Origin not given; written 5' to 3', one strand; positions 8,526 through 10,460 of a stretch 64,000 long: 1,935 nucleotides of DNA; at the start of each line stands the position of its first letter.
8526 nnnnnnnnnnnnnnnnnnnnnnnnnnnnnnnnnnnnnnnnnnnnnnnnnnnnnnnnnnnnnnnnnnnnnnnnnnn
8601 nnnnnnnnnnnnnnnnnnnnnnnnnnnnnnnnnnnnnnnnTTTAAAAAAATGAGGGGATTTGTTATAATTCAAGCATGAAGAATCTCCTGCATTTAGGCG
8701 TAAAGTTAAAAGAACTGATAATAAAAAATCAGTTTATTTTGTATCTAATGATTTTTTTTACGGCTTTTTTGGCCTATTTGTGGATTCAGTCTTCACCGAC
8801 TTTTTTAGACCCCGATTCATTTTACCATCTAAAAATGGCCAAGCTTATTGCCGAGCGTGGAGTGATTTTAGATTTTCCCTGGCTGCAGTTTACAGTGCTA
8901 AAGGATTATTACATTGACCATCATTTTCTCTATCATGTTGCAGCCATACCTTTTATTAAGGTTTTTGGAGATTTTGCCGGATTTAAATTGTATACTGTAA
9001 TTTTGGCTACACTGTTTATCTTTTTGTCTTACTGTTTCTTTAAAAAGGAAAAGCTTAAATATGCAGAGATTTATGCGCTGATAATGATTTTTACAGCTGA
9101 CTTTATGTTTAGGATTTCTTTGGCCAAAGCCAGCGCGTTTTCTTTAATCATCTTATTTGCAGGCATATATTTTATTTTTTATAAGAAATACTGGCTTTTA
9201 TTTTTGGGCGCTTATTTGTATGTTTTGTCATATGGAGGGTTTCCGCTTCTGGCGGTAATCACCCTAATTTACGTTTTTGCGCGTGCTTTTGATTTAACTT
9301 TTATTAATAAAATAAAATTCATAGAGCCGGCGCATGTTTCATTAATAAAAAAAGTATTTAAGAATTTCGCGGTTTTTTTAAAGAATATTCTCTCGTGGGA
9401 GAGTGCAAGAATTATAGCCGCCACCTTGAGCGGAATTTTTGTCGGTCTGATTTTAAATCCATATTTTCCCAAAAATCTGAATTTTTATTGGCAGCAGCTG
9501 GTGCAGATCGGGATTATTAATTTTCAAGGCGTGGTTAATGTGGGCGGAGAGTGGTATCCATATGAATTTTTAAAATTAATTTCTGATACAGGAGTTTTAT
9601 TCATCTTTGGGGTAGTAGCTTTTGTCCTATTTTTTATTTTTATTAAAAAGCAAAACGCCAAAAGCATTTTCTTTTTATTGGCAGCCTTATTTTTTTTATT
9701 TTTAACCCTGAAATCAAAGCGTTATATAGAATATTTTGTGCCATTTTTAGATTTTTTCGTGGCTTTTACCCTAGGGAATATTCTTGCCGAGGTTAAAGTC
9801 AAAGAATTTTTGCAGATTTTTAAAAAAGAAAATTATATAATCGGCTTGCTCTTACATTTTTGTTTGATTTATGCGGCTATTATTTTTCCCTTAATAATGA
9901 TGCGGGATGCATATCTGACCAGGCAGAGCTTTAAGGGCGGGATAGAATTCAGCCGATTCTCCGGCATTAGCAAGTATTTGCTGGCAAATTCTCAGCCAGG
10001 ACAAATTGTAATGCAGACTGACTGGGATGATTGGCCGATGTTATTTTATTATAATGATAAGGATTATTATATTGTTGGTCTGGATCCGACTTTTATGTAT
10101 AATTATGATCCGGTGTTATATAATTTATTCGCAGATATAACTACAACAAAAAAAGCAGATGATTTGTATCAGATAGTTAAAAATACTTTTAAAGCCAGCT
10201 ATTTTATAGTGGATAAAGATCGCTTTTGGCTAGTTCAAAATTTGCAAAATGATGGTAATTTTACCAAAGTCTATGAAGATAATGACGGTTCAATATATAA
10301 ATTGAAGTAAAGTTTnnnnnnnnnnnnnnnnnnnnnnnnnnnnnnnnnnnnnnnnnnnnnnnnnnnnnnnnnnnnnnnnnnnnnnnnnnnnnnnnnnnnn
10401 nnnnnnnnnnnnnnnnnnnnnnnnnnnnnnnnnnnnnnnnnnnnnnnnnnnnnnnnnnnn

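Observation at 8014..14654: Surface-glycosylation module: GT2 polyprenol-phosphate sugar synthase flanked by three distinct GT-C-like polytopic proteins and a membrane-anchored methyltransferase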

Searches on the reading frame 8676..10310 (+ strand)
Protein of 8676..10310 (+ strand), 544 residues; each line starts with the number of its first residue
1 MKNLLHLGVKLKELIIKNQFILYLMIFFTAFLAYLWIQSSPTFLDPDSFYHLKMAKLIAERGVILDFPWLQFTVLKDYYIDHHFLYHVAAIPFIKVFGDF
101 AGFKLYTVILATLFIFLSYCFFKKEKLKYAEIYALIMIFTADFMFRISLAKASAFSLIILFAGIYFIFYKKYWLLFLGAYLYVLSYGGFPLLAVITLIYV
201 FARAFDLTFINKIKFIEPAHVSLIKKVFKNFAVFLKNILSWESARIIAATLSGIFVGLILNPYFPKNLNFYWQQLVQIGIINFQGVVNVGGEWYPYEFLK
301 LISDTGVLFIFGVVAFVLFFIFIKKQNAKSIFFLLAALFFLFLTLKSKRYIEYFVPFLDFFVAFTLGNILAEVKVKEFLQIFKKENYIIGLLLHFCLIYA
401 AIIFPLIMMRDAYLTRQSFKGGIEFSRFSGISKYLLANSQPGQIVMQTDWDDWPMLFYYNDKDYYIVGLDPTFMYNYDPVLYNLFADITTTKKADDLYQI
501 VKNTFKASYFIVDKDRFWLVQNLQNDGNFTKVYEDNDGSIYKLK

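Call 3: search_protein_families(library=pfam, proteins=[window:8676-10310:+], max_evalue=1)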
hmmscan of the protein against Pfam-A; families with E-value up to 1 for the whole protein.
window:8676-10310:+ (544 aa): 0 families

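Call 4: search_protein_families(library=ncbifam, proteins=[window:8676-10310:+], max_evalue=1)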
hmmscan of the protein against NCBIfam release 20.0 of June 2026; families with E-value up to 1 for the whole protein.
window:8676-10310:+ (544 aa): 0 families

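Call 8: search_solved_structures(query=window:8676-10310:+, max_evalue=10)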
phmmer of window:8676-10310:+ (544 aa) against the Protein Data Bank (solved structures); distinct sequences matched with E-value up to 10: 2.
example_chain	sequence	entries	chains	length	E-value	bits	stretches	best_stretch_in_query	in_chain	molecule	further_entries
2rad_A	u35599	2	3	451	0.37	12.9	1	269-330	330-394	Succinoglycan biosynthesis protein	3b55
1q9h_A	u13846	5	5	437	1.5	10.9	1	415-472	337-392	cellobiohydrolase I catalytic domain | Cellobiohydrolase 1 catalytic domain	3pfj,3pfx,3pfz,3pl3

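Call 15: find_homologous_proteins(query=window:8676-10310:+, max_evalue=0.001)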
Query window:8676-10310:+ (544 aa): 1745 proteins with E <= 0.001 among 8000 candidates; the best 120 are listed.
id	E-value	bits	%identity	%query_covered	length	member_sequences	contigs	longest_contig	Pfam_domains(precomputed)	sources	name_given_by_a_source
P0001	0.0e+0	1190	100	100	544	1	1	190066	-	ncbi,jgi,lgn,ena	ncbi:MAG: hypothetical protein WC460_02525 [Patescibacteria group bacterium]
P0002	1.0e-230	785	67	99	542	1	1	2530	-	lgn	-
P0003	5.6e-221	753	64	100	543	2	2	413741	-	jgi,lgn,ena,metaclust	metaclust:\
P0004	7.7e-221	753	64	99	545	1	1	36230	-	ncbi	-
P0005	2.2e-218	745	65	100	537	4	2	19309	-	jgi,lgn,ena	jgi:hypothetical protein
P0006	8.9e-218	743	64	98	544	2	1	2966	-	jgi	-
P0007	2.5e-216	738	63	100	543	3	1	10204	-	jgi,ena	-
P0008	2.6e-215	735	62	100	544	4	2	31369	-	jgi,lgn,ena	-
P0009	1.1e-208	713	60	98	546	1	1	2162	-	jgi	jgi:hypothetical protein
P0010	1.6e-208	712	61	98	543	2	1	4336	-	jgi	jgi:hypothetical protein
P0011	2.7e-208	711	62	97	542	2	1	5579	-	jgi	-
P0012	5.1e-208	711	61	100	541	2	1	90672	-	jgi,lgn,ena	-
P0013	6.1e-207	707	61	98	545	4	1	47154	-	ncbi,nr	ncbi:MAG: hypothetical protein GF365_01800 [Candidatus Buchananbacteria bacterium]|nr:hypothetical p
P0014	1.2e-205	703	59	100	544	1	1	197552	-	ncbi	ncbi:hypothetical protein ACFL2U_00275 [Patescibacteria group bacterium]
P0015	1.1e-203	696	60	100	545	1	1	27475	-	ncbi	-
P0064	6.3e-124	433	43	98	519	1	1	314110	-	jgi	-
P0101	3.6e-118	414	40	96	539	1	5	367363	-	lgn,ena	-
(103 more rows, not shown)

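Call 21: search_solved_structures(query=A1, max_evalue=10)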
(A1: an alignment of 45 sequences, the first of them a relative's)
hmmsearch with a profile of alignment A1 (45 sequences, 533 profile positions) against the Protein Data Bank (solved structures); distinct sequences matched with E-value up to 10: 0.

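Call 25: find_encoding_contigs(protein=P0001, flank=10000, max_places=2)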
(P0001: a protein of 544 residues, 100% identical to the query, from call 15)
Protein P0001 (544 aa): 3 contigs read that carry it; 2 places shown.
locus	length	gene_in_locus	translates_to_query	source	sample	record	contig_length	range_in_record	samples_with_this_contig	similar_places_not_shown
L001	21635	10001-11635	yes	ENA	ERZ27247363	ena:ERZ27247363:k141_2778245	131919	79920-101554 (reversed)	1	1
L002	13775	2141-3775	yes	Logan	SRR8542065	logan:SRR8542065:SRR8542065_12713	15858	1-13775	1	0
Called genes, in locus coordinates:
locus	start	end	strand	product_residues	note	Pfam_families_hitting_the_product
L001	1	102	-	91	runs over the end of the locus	-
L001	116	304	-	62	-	-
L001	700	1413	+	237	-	PF13482:RNase_H_2, PF10108:DNA_pol_B_exo2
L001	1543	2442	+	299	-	PF00892:EamA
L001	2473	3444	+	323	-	PF02449:Glyco_hydro_42 (faint)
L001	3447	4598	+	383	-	PF13439:Glyco_transf_4, PF13477:Glyco_trans_4_2 (weak), PF13579:Glyco_trans_4_4, PF20706:GT4-conflict, PF00534:Glycos_transf_1, PF13692:Glyco_trans_1_4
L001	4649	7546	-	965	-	PF00912:Transgly, PF00905:Transpeptidase, PF17957:Big_7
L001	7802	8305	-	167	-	PF02075:RuvC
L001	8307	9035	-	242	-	PF20772:TACO1_YebC_N, PF01709:Transcrip_reg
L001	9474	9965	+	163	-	-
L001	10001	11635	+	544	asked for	-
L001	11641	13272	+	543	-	-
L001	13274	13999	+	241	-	PF00535:Glycos_transf_2, PF13641:Glyco_tranf_2_3 (weak)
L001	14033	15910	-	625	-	PF09852:DUF2079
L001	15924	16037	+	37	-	-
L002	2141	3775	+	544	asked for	-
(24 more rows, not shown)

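Call 26: find_encoding_contigs(protein=P0003, flank=8000, max_places=2)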
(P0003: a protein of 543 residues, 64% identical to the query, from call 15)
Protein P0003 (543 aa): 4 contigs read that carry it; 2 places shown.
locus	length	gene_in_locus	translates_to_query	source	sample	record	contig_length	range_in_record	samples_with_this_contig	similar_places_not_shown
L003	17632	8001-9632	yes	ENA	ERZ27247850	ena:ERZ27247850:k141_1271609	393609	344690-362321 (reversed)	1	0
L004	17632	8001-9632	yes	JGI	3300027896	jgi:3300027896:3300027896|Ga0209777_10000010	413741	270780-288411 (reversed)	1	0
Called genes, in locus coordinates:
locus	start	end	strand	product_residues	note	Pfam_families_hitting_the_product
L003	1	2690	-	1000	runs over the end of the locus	PF00912:Transgly, PF00905:Transpeptidase, PF17957:Big_7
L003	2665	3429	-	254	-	PF01978:TrmB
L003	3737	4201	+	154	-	-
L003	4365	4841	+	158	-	-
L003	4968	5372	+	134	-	-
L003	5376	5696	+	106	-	-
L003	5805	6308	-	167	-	PF02075:RuvC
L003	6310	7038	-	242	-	PF20772:TACO1_YebC_N, PF01709:Transcrip_reg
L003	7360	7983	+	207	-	PF13489:Methyltransf_23 (weak), PF13847:Methyltransf_31 (faint)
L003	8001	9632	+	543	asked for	-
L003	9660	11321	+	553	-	-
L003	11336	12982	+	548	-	PF20176:DUF6541 (faint)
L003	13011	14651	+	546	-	-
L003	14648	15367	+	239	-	PF00535:Glycos_transf_2, PF13641:Glyco_tranf_2_3 (weak)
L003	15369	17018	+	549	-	-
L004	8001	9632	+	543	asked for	-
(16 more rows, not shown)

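Call 27: predict_structure(alignment_id=A1)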
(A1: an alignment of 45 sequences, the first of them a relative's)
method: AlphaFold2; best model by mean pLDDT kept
length: 544 residues; sequences in the alignment: 45
mean_pLDDT: 92.7   pTM: 0.91
mean pLDDT of the five models: 92.7, 91.9, 91.4, 90.4, 89.9
residues with pLDDT >= 90: 413; 70-90: 125; 50-70: 6; < 50: 0
segments of 3 or more residues with pLDDT < 50: none
pLDDT, mean of each block of 10 residues (from residue 1): 86 87 96 97 95 96 91 86 92 98 98 98 94 96 95 96 98 97 88 97 95 67 87 95 97 95 86 85 81 91 93 96 95 98 94 98 94 77 83 86 92 95 96 97 95 96 92 93 95 95 97 95 96 97 96
secondary structure, 60 per line:
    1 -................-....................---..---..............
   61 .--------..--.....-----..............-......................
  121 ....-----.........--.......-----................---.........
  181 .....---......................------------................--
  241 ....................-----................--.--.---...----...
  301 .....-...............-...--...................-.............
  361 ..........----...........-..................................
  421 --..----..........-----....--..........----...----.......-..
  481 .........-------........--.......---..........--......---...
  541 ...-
elements in order: H2-17 H19-38 H47-61 H74-78 H84-97 H99-124 H130-138 H141-147 H153-168 H172-185 H189-210 H223-238 H241-260 H266-281 H298-305 H307-321 H328-346 H348-370 H375-385 H387-420 H429-438 E444-447 H450-459 E464-466 H471-477 H479-489 H497-504 E507-513 H517-526 E529-534 E538-543

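Call 28: find_encoding_contigs(protein=P0064, flank=7000, max_places=1)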
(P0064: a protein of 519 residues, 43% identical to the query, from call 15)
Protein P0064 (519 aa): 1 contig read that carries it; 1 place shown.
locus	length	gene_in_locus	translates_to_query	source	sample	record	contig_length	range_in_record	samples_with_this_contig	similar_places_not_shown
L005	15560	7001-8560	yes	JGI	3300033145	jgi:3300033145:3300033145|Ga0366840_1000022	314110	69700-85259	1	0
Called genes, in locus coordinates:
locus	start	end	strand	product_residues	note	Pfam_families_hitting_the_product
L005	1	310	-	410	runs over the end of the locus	PF01074:Glyco_hydro_38N (weak), PF03065:Glyco_hydro_57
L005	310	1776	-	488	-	PF08323:Glyco_transf_5, PF13439:Glyco_transf_4 (weak), PF13579:Glyco_trans_4_4 (faint), PF00534:Glycos_transf_1, PF13692:Glyco_trans_1_4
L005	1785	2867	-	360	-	PF00723:Glyco_hydro_15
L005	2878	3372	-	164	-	PF02075:RuvC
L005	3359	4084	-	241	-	PF20772:TACO1_YebC_N, PF01709:Transcrip_reg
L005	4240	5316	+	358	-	PF01380:SIS (faint), PF10432:bact-PGI_C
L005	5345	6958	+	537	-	PF09852:DUF2079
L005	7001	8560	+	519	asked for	-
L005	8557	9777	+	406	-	-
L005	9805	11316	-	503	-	PF13231:PMT_2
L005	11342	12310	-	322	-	PF00535:Glycos_transf_2, PF10111:Glyco_tranf_2_2 (weak), PF13641:Glyco_tranf_2_3 (weak)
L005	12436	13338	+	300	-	PF03706:LPG_synthase_TM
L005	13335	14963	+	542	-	-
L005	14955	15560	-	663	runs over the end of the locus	PF09852:DUF2079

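Call 29: find_encoding_contigs(protein=P0101, flank=7000, max_places=1)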
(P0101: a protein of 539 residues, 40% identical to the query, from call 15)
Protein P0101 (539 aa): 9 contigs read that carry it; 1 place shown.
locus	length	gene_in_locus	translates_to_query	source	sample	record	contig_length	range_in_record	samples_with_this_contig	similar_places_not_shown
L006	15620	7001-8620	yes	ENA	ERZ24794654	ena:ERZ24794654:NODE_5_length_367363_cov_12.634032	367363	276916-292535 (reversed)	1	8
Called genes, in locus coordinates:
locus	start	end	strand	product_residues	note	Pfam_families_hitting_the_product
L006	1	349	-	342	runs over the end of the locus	PF01636:APH, PF01163:RIO1 (weak)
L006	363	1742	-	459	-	PF03065:Glyco_hydro_57, PF02151:UVR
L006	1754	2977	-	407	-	PF03065:Glyco_hydro_57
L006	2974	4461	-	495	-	PF08323:Glyco_transf_5, PF13439:Glyco_transf_4 (weak), PF00534:Glycos_transf_1, PF13692:Glyco_trans_1_4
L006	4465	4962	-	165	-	PF02075:RuvC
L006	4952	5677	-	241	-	PF20772:TACO1_YebC_N, PF01709:Transcrip_reg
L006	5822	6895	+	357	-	PF01380:SIS (weak), PF10432:bact-PGI_C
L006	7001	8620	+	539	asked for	-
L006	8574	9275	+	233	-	PF01209:Ubie_methyltran, PF13489:Methyltransf_23, PF02353:CMAS (weak), PF13649:Methyltransf_25, PF13847:Methyltransf_31, PF08241:Methyltransf_11, PF08242:Methyltransf_12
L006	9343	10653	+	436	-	PF09594:GT87 (weak), PF26314:MptA_B_family (weak)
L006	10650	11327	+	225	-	PF00535:Glycos_transf_2, PF10111:Glyco_tranf_2_2, PF13641:Glyco_tranf_2_3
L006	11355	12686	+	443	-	-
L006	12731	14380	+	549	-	PF10131:PTPS_related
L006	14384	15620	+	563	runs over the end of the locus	PF09586:YfhO (faint)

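Call 62: find_related_loci(query=A1, collection=genome_contigs, flank=10000)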
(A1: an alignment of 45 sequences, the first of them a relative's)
Query A1 (544 aa) in genome_contigs; peptide patterns used: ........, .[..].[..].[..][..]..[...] (x = any residue, [..] = any of these).
237 stretches matched a pattern; 223 encode a relative of the query (tblastn E <= 1e-3); the best 80 are kept; 80 distinct loci.
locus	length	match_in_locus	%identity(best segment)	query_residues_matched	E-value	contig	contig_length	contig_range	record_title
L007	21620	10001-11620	64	6-544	0e+0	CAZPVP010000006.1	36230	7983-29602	MAG TPA_asm: uncultured Gammaproteobacteria bacterium isolate SRP141376_co1_289 genome assembly, contig: NODE_2720_lengt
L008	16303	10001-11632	62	1-544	0e+0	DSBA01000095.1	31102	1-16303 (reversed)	MAG TPA_asm: Candidatus Uhrbacteria bacterium isolate SpSt-1161 Ga0129302_1000430, whole genome shotgun sequence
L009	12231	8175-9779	65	9-544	0e+0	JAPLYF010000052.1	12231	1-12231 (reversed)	MAG: Candidatus Parcubacteria bacterium isolate LacPavin_0920_SED4_MAG_37_11 LacPavin_0920_SED4_scaffold_743696, whole g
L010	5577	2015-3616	56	7-544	0e+0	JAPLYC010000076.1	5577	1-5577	MAG: Candidatus Parcubacteria bacterium isolate LacPavin_0920_SED3_MAG_40_21 LacPavin_0920_SED3_scaffold_1747877, whole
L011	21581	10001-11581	57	9-544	0e+0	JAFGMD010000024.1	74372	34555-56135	MAG: Candidatus Falkowbacteria bacterium isolate Zod_Metabat.442 k87_7022844, whole genome shotgun sequence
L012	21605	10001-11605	55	6-544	0e+0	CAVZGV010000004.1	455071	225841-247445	MAG: Candidatus Falkowbacteria bacterium isolate MFD04716.bin.1.162 genome assembly, contig: contig_24681, whole genome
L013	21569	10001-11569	56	10-544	0e+0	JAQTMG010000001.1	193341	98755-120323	MAG: Patescibacteria group bacterium isolate STA_35 NODE_150_length_193341_cov_5.219979_Sandtown_A, whole genome shotgun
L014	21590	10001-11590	53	7-544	5e-175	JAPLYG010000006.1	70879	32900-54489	MAG: Candidatus Parcubacteria bacterium isolate LacPavin_0920_SED5_MAG_38_14 LacPavin_0920_SED5_scaffold_1456834, whole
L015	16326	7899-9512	52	1-544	4e-176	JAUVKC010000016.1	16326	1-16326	MAG: Candidatus Buchananbacteria bacterium isolate CSMAG_470 CSMAG_470_k127_2066563_length_16326_cov_14.0000, whole geno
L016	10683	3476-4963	44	37-544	1e-131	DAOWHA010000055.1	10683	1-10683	MAG TPA_asm: bacterium isolate CSMAG_2005 CSMAG_2005_k141_1805944_length_10683_cov_11.0000, whole genome shotgun sequenc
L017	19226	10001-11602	61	10-543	0e+0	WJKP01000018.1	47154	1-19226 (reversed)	MAG: Candidatus Buchananbacteria bacterium isolate Bin_492 k141_1090643, whole genome shotgun sequence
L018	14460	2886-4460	41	2-543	5e-129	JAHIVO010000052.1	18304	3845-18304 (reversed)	MAG: Patescibacteria group bacterium isolate MM_PC_MetaG.mb.84 MM_PC_MetaG.mb.84_k141_762521, whole genome shotgun seque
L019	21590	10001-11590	43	20-543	4e-129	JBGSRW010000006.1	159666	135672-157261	MAG: Patescibacteria group bacterium isolate JTS-AC368 k141_2474023, whole genome shotgun sequence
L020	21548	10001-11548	42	23-544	7e-129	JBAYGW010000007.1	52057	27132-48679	MAG: Patescibacteria group bacterium isolate SO_2016_GW1_134 scaffold01274_OW334_2016, whole genome shotgun sequence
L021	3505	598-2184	42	14-543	4e-132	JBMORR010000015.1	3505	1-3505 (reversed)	MAG: Patescibacteria group bacterium isolate Betzabe_MAG185 MAG185_15, whole genome shotgun sequence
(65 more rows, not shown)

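Call 78: search_protein_families(library=pfam, alignment_id=A1, max_evalue=0.1)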
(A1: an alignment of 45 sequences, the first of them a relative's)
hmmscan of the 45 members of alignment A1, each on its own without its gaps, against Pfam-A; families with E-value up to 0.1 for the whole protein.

A. member 1, P0001 (544 aa): 0 families

B. families by the number of members that match (of 45 scanned): 7 families
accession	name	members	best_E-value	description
PF24661.1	DUF7649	4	0.00033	Domain of unknown function (DUF7649)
PF24677.1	DUF7657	2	0.0025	Domain of unknown function (DUF7657)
PF10171.14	Tim29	1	0.0047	Translocase of the Inner Mitochondrial membrane 29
PF12036.14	DUF3522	1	0.01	Protein of unknown function (DUF3522)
PF18800.6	Atthog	1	0.029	Attenuator of Hedgehog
PF02900.23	LigB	1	0.036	Catalytic LigB subunit of aromatic ring-opening dioxygenase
PF22000.2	DUF6929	1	0.053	Family of unknown function (DUF6929)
